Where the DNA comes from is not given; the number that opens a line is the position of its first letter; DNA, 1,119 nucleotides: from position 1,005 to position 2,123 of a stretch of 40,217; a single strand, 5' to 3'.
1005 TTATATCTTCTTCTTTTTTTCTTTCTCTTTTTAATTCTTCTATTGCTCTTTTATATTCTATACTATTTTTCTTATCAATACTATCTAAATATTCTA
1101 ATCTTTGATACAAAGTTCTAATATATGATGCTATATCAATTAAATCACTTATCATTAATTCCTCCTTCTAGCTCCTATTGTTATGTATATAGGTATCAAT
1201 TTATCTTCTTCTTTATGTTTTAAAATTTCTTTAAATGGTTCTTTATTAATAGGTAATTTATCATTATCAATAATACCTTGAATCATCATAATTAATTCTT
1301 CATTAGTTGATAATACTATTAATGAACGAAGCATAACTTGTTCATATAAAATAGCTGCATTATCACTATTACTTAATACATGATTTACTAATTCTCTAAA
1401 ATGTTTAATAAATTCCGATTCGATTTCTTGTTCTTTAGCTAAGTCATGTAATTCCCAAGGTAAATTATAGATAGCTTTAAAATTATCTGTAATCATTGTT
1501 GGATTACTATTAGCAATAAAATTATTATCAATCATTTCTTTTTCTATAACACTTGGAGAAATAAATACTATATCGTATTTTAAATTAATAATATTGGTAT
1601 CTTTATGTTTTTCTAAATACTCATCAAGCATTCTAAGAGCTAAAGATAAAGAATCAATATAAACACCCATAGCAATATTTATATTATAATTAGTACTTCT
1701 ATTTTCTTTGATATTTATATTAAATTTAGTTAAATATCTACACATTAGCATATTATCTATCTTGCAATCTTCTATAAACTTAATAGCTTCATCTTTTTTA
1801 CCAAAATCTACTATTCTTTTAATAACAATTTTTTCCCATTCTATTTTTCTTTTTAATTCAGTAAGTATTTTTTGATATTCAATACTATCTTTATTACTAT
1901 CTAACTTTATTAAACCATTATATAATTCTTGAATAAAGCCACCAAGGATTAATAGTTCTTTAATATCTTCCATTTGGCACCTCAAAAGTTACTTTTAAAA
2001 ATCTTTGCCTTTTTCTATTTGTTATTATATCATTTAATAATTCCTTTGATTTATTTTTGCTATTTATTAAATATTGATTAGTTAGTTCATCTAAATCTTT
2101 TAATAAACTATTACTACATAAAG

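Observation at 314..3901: Tandem ABAB array of an unrecognisable helical protein family, wired divergently to a small RHH regulator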

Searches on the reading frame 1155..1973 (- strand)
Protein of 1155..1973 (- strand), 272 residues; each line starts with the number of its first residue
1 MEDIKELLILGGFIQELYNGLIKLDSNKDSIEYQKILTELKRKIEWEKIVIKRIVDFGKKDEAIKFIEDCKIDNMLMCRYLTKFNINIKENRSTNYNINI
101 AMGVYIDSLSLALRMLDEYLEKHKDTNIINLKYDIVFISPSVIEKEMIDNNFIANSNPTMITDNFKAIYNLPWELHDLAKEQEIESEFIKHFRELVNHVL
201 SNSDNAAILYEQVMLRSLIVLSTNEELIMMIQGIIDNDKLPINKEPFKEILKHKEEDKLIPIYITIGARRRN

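Call 5: search_protein_families(library=pfam, max_evalue=1, proteins=[window:1155-1973:-])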
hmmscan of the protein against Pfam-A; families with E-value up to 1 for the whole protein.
window:1155-1973:- (272 aa): 4 families
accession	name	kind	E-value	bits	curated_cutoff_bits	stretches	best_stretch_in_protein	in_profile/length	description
PF12202.14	OSR1_C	-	0.013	16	22.4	1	109-164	1-57/63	Oxidative-stress-responsive kinase 1 C-terminal domain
PF13782.11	SpoVAB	-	0.058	14.1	25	1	50-113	6-69/109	Stage V sporulation protein AB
PF05339.17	DUF739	-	0.078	13.6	27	1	79-113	3-37/69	Protein of unknown function (DUF739)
PF17984.6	TERT_thumb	-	0.57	10.5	25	1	29-92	128-187/191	Telomerase reverse transcriptase thumb DNA binding domain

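Call 6: search_protein_families(library=ncbifam, max_evalue=1, proteins=[window:1155-1973:-])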
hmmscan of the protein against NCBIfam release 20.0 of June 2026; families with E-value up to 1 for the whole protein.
window:1155-1973:- (272 aa): 1 family
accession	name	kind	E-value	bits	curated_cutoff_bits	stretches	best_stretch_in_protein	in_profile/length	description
TIGR00312.2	cbiD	equivalog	0.22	10.7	200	1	15-101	252-336/346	cobalt-precorrin-5B (C(1))-methyltransferase CbiD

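Call 37: search_protein_families(library=padloc, max_evalue=1, proteins=[window:1155-1973:-])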
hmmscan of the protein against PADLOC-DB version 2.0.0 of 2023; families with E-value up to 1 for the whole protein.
window:1155-1973:- (272 aa): 0 families

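Call 38: search_protein_families(library=phrogs, max_evalue=1, proteins=[window:1155-1973:-])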
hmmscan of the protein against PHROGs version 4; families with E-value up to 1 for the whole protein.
window:1155-1973:- (272 aa): 3 families
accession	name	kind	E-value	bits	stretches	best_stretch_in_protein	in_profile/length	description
phrog_8930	-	unknown function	0.071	14.3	1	102-153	13-64/116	-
phrog_32434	-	unknown function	0.13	13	1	70-86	10-26/32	-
phrog_14536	-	unknown function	0.14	12.9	0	54-92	16-53/70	-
